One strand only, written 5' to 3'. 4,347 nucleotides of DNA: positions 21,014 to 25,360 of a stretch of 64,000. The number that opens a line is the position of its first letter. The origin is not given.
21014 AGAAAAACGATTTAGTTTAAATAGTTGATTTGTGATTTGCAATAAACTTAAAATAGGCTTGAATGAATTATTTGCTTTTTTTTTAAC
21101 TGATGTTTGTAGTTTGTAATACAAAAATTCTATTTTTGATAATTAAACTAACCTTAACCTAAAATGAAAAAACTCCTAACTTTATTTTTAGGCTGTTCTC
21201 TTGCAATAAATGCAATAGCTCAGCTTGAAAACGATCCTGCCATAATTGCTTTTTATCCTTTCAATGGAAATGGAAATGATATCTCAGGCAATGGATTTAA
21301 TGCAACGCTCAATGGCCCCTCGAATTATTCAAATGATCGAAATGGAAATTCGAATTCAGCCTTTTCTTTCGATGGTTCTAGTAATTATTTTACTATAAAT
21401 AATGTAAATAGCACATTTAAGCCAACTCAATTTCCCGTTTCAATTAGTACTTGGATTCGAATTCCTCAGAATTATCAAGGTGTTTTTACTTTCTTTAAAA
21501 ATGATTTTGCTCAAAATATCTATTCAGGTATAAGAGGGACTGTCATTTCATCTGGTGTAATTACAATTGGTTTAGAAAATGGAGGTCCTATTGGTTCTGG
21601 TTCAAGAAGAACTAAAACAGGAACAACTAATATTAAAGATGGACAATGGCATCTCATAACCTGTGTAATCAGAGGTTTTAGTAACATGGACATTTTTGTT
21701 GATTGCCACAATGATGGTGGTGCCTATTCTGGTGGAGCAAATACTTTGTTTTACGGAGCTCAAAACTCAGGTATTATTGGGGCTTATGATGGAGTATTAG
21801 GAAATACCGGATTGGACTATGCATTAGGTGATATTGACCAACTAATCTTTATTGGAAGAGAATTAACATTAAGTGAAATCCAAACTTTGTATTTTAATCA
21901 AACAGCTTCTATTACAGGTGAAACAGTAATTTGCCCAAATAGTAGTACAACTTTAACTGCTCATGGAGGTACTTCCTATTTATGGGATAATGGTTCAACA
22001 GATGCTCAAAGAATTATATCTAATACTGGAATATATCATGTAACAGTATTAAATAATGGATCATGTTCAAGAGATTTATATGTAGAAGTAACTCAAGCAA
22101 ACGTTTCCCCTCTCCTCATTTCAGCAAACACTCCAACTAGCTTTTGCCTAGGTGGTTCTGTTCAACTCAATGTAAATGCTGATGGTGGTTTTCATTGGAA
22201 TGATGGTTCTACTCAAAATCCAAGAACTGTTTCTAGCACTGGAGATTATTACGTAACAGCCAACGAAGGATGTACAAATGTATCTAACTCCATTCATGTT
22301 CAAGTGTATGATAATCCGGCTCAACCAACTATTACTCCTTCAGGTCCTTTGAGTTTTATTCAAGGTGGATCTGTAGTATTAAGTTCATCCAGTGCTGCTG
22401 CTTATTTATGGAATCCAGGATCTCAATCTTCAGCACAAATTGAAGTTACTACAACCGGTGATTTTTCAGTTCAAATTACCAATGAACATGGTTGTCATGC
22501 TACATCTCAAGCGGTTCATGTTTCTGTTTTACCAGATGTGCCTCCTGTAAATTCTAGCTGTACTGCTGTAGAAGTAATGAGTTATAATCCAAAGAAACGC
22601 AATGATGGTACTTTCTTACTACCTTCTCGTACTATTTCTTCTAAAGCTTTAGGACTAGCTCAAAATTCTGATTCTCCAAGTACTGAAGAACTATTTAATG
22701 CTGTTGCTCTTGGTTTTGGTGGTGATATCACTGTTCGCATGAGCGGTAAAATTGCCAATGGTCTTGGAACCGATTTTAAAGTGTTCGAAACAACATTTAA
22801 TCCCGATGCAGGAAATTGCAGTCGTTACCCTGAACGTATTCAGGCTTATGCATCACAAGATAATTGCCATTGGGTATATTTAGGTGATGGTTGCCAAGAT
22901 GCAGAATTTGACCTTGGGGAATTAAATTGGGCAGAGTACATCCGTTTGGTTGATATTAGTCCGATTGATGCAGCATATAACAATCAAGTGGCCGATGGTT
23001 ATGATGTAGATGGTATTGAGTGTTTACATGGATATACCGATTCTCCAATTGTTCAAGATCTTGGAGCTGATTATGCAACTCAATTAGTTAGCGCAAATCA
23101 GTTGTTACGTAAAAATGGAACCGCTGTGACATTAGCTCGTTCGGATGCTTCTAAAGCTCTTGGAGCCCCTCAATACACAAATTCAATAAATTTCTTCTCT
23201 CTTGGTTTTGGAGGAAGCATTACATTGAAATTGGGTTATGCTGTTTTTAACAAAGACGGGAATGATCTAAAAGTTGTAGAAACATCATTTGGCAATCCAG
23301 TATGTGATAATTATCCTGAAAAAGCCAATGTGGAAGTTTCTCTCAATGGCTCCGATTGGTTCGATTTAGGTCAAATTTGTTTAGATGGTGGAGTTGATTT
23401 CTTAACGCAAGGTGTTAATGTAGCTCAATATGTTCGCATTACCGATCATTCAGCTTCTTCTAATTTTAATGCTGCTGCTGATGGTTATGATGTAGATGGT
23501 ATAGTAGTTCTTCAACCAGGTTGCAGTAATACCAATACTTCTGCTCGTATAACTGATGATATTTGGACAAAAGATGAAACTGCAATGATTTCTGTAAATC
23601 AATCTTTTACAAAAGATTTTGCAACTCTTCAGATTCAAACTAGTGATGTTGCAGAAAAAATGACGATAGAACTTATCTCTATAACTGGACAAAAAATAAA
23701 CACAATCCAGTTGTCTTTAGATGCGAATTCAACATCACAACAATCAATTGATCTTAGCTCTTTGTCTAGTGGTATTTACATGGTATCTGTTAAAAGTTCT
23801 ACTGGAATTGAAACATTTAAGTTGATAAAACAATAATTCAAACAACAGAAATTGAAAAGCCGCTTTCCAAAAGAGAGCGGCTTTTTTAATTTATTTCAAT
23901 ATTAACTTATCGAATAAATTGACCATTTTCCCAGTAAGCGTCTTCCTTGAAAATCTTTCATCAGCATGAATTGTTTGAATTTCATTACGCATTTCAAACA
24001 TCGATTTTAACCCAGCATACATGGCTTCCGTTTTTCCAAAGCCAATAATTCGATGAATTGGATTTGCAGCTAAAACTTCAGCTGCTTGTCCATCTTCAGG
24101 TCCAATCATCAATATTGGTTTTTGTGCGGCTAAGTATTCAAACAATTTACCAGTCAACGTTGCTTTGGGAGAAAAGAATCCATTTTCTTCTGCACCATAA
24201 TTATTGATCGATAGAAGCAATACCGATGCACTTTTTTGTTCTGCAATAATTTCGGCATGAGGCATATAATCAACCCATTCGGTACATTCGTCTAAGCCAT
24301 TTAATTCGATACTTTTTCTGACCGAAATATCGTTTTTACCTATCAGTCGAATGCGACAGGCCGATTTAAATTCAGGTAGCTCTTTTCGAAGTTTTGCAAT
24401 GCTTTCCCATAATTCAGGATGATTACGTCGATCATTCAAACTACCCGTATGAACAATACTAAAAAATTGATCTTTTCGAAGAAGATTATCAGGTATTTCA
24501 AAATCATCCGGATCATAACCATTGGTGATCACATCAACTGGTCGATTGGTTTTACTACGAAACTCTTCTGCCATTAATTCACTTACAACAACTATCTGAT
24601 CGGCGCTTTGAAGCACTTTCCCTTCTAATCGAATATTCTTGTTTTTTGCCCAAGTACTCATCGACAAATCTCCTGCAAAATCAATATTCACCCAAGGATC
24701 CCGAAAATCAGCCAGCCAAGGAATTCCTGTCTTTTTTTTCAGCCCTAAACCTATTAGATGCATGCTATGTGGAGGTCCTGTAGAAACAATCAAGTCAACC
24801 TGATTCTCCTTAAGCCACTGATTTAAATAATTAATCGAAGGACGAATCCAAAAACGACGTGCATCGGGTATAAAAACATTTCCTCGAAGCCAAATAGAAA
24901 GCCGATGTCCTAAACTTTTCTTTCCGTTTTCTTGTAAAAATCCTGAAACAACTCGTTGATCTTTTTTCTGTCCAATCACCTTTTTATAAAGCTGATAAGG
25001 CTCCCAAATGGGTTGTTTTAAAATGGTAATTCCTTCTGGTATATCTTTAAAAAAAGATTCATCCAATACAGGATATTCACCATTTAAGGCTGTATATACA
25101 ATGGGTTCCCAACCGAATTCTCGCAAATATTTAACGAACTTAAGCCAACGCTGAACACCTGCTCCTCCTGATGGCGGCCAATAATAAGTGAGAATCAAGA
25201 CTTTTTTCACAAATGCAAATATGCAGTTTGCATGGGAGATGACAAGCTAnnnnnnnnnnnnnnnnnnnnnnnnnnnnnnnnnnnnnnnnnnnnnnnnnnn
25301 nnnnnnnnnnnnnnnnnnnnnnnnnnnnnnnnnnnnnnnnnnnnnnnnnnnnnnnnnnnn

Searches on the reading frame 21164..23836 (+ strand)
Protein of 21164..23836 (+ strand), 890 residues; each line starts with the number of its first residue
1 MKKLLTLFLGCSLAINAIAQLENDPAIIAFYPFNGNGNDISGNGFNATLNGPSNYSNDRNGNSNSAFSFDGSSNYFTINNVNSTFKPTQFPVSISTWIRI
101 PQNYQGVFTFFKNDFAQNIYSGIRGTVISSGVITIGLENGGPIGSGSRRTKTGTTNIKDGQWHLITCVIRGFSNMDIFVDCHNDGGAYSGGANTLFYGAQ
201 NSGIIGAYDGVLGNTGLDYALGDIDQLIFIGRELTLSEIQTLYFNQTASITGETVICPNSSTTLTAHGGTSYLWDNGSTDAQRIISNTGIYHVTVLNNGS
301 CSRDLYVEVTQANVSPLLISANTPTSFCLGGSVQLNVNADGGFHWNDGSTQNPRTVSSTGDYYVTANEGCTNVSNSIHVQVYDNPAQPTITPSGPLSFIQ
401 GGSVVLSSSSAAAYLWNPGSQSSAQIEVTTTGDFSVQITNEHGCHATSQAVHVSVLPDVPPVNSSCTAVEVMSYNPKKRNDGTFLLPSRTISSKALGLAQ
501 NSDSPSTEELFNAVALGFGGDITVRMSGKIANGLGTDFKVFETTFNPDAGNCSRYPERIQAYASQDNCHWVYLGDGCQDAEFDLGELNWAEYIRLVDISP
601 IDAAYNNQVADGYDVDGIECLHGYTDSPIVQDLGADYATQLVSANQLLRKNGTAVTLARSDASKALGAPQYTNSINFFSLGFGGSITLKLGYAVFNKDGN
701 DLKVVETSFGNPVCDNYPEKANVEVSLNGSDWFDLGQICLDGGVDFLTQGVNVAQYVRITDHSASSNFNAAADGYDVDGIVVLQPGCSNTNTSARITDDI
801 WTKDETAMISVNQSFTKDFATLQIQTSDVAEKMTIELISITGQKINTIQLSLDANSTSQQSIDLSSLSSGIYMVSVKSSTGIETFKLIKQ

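Call 79: search_protein_families(library=pfam, proteins=[window:21164-23836:+], max_evalue=0.00001)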
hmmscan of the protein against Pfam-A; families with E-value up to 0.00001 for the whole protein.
window:21164-23836:+ (890 aa): 1 family
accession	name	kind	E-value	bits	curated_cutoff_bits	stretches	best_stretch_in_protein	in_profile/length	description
PF18962.6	Por_Secre_tail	-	1.2e-08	35.6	27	1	817-888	7-74/75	Secretion system C-terminal sorting domain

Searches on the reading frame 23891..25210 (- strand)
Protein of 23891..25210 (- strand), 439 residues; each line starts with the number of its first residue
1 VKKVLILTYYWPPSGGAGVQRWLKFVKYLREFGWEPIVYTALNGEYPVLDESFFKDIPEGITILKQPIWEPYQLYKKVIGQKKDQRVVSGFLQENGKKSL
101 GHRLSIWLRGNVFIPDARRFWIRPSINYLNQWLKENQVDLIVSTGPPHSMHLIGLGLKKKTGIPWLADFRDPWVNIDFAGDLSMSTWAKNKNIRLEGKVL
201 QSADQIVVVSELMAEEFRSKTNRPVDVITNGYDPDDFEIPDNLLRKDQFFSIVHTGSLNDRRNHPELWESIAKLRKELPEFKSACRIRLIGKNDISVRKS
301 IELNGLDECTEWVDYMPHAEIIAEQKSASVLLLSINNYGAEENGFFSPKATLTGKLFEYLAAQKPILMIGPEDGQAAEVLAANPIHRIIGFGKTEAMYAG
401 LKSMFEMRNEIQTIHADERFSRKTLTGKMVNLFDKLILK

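Call 79: search_protein_families(library=pfam, proteins=[window:23891-25210:-], max_evalue=0.00001)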
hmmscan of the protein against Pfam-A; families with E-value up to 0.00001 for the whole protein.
window:23891-25210:- (439 aa): 2 families
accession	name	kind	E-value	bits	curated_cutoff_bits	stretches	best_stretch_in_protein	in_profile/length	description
PF13439.12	Glyco_transf_4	-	1.1e-11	45.5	28.5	1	107-235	42-169/170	Glycosyltransferase Family 4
PF13579.12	Glyco_trans_4_4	-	4.9e-10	40.4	29.7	1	125-231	59-158/158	Glycosyl transferase 4-like domain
